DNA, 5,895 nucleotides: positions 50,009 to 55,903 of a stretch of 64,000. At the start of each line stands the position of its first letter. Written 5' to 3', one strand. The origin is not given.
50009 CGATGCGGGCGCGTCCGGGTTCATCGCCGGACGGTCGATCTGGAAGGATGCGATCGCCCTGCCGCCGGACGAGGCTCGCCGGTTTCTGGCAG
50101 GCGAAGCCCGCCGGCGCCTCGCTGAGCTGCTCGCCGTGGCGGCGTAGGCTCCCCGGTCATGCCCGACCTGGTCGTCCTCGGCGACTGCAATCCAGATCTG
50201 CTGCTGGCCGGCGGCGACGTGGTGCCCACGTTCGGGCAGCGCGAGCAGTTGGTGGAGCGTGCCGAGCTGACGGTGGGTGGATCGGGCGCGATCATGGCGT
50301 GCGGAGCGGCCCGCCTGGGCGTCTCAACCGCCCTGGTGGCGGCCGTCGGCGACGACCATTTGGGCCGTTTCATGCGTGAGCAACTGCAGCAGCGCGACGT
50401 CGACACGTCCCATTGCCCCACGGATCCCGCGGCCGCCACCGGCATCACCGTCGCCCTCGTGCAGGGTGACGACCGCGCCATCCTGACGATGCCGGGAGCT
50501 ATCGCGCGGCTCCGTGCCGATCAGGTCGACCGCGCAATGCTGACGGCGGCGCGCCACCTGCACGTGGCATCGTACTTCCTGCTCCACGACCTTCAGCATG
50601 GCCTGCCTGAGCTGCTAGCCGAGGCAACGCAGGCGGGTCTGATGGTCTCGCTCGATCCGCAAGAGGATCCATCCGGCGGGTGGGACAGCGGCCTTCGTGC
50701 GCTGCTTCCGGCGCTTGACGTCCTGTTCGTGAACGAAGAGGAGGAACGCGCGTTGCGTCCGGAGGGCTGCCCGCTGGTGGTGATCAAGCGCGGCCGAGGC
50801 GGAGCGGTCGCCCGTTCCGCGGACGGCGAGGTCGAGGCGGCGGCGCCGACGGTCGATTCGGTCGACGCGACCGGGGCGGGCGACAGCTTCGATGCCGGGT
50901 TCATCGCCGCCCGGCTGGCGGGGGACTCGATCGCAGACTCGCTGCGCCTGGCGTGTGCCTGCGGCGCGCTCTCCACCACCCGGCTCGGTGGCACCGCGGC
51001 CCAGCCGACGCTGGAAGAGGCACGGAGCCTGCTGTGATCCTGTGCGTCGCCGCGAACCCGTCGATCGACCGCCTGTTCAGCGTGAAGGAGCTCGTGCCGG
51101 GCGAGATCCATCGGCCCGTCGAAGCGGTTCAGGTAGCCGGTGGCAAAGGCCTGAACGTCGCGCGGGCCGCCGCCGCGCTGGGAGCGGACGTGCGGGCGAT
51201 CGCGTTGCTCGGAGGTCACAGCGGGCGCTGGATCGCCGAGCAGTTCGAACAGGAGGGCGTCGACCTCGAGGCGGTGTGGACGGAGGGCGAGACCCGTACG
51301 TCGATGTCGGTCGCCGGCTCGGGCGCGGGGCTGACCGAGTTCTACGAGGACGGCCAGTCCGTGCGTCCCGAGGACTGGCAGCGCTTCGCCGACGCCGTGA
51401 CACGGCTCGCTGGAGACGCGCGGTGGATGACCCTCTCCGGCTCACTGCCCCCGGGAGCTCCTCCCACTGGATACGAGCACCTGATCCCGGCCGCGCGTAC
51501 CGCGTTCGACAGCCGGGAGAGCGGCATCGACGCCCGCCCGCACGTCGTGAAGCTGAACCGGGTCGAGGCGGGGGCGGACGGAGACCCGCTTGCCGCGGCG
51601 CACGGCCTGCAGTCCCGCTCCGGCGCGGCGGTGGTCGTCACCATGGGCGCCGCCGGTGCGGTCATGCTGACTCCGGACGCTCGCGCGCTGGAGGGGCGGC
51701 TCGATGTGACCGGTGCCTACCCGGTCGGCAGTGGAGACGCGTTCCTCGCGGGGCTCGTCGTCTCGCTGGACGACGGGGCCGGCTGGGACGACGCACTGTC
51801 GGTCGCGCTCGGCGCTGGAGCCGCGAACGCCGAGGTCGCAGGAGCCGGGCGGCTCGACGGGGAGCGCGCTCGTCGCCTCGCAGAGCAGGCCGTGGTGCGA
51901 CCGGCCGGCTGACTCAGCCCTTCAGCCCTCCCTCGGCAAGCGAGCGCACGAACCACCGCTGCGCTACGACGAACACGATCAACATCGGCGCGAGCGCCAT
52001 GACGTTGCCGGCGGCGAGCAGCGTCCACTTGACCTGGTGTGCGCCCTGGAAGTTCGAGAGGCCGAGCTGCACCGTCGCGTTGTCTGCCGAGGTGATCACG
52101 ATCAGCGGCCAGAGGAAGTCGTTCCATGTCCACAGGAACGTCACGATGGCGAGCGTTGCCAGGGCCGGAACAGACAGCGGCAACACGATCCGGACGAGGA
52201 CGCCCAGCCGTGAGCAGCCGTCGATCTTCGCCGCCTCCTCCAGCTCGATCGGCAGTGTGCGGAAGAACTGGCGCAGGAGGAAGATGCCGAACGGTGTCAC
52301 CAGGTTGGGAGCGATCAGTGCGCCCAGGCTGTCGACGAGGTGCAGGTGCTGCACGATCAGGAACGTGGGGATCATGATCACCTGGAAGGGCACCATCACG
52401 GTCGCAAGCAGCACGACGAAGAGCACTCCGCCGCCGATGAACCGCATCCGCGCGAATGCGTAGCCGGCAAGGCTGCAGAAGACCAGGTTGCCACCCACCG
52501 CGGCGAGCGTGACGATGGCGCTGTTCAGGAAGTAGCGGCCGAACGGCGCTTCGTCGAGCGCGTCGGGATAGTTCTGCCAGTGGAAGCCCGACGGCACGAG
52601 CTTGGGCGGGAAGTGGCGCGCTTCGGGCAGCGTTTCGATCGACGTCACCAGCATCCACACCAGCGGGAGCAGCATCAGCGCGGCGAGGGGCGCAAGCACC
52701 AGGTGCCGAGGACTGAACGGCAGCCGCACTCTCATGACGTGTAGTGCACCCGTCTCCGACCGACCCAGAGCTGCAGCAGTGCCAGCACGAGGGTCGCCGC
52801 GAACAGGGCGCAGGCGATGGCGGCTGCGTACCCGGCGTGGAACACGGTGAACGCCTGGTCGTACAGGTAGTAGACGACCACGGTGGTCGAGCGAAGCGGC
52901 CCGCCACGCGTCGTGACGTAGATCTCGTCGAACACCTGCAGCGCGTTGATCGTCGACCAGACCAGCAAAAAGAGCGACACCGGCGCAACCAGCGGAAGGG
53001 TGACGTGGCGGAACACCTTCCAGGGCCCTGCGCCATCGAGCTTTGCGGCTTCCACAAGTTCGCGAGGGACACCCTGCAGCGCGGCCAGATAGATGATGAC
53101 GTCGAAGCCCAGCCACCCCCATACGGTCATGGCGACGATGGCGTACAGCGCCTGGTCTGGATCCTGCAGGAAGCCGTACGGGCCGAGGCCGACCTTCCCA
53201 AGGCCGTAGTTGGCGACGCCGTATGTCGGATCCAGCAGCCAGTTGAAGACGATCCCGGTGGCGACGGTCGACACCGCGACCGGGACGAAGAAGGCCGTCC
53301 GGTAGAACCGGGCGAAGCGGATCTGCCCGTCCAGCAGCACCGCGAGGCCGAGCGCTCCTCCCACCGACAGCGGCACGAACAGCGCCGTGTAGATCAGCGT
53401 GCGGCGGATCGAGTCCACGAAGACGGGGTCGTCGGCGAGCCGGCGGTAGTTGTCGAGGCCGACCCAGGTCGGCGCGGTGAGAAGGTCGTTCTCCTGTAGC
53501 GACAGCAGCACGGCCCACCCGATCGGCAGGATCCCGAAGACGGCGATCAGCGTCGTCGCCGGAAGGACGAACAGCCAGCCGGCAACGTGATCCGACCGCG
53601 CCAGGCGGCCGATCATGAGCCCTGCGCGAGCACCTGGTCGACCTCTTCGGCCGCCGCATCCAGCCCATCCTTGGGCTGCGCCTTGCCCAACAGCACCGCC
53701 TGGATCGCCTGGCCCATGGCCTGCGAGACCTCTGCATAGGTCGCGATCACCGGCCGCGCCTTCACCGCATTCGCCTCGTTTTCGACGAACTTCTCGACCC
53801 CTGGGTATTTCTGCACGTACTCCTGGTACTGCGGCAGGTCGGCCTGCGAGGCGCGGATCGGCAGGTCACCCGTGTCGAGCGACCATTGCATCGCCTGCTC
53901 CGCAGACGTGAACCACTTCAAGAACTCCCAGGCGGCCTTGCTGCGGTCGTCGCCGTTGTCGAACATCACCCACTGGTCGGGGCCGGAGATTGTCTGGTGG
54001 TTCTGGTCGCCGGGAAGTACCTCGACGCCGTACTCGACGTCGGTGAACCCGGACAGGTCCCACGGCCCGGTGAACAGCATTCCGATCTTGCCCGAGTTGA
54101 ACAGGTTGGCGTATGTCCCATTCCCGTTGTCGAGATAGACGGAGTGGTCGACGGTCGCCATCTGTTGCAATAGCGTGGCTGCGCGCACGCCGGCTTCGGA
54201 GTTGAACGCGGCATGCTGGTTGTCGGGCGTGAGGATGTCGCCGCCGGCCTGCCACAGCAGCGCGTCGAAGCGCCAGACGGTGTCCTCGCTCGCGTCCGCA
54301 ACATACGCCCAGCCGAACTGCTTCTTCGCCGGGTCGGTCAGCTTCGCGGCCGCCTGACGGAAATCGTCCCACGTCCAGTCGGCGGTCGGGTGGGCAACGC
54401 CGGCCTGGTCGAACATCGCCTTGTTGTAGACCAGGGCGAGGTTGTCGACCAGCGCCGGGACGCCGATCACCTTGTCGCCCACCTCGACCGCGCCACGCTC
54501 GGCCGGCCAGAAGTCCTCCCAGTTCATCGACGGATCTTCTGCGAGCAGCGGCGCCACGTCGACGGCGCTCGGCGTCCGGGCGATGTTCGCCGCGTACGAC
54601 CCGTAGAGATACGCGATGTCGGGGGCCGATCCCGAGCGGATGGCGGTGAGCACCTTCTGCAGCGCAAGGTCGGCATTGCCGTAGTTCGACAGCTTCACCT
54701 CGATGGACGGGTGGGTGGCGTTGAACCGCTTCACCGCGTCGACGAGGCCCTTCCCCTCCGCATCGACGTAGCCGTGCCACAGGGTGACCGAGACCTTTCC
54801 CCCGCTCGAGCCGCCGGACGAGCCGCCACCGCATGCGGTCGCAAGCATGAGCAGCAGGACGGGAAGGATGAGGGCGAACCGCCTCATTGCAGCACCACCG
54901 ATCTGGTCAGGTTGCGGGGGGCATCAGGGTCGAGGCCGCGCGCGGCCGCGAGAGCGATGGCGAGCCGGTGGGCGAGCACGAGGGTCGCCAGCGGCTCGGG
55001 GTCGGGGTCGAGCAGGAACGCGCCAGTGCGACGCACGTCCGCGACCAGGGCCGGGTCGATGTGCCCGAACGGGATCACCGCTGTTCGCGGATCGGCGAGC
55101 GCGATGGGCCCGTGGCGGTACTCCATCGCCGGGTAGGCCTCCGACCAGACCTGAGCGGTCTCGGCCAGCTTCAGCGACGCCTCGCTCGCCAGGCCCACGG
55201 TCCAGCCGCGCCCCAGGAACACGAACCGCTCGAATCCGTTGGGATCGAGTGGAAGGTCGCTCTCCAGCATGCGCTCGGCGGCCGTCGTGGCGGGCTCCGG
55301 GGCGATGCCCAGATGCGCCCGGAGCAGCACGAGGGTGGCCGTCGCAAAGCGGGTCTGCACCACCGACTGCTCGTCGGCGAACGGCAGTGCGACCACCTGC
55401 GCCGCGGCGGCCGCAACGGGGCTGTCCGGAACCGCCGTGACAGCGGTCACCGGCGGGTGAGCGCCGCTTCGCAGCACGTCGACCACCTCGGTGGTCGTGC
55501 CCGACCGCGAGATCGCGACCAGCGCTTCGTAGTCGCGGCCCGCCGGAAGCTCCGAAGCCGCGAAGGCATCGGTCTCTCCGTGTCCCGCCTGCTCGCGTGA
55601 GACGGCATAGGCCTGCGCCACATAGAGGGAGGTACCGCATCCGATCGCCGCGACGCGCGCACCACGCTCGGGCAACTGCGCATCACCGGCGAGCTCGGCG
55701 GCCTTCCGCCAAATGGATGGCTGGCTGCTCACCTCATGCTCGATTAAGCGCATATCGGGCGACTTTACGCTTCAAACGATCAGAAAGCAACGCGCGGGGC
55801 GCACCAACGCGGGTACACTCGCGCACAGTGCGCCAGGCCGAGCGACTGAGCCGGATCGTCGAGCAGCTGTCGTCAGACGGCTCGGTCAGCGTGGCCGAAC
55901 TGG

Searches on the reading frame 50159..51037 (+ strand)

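Call 57: search_protein_families(library=pfam, proteins=[window:50159-51037:+], max_evalue=0.0001)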
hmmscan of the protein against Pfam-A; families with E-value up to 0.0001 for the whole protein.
window:50159-51037:+ (292 aa): 1 family
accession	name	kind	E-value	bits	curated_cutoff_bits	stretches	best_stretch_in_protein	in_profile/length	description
PF00294.29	PfkB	-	7.3e-52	177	25.8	1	1-284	1-301/302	pfkB family carbohydrate kinase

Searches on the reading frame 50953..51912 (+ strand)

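Call 57: search_protein_families(library=pfam, proteins=[window:50953-51912:+], max_evalue=0.0001)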
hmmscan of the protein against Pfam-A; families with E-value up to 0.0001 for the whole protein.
window:50953-51912:+ (319 aa): 1 family
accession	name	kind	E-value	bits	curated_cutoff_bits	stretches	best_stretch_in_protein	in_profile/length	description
PF00294.29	PfkB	-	2.7e-28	99.6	25.8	1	38-299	12-296/302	pfkB family carbohydrate kinase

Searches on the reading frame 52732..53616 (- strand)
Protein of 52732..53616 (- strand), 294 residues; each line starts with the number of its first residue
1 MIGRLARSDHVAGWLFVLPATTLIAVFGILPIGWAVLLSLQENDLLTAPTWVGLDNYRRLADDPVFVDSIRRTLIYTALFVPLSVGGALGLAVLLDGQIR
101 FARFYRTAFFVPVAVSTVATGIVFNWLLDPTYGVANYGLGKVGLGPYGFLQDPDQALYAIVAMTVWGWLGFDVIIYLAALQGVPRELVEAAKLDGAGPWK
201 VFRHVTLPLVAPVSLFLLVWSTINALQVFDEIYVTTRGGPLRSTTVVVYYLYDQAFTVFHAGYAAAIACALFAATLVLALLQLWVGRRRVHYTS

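Call 57: search_protein_families(library=pfam, proteins=[window:52732-53616:-], max_evalue=0.0001)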
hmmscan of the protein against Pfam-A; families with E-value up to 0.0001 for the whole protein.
window:52732-53616:- (294 aa): 1 family
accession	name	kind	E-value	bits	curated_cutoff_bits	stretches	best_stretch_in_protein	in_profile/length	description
PF00528.27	BPD_transp_1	-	5e-22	78.9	26.4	1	100-289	15-182/184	Binding-protein-dependent transport system inner membrane component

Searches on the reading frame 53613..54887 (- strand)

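Call 57: search_protein_families(library=pfam, proteins=[window:53613-54887:-], max_evalue=0.0001)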
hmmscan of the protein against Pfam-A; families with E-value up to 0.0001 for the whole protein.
window:53613-54887:- (424 aa): 2 families
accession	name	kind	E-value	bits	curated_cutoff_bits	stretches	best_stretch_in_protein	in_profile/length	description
PF01547.30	SBP_bac_1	-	1.8e-39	137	26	1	44-332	6-306/307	Bacterial extracellular solute-binding protein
PF13416.11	SBP_bac_8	-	3.2e-37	129.3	27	1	51-359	2-276/279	Bacterial extracellular solute-binding protein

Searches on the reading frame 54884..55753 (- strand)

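Call 57: search_protein_families(library=pfam, proteins=[window:54884-55753:-], max_evalue=0.0001)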
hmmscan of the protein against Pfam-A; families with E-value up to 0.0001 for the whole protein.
window:54884-55753:- (289 aa): 1 family
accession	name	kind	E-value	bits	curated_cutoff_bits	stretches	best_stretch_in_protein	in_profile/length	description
PF01380.27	SIS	-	8.7e-12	45.4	25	1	176-231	7-62/131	SIS domain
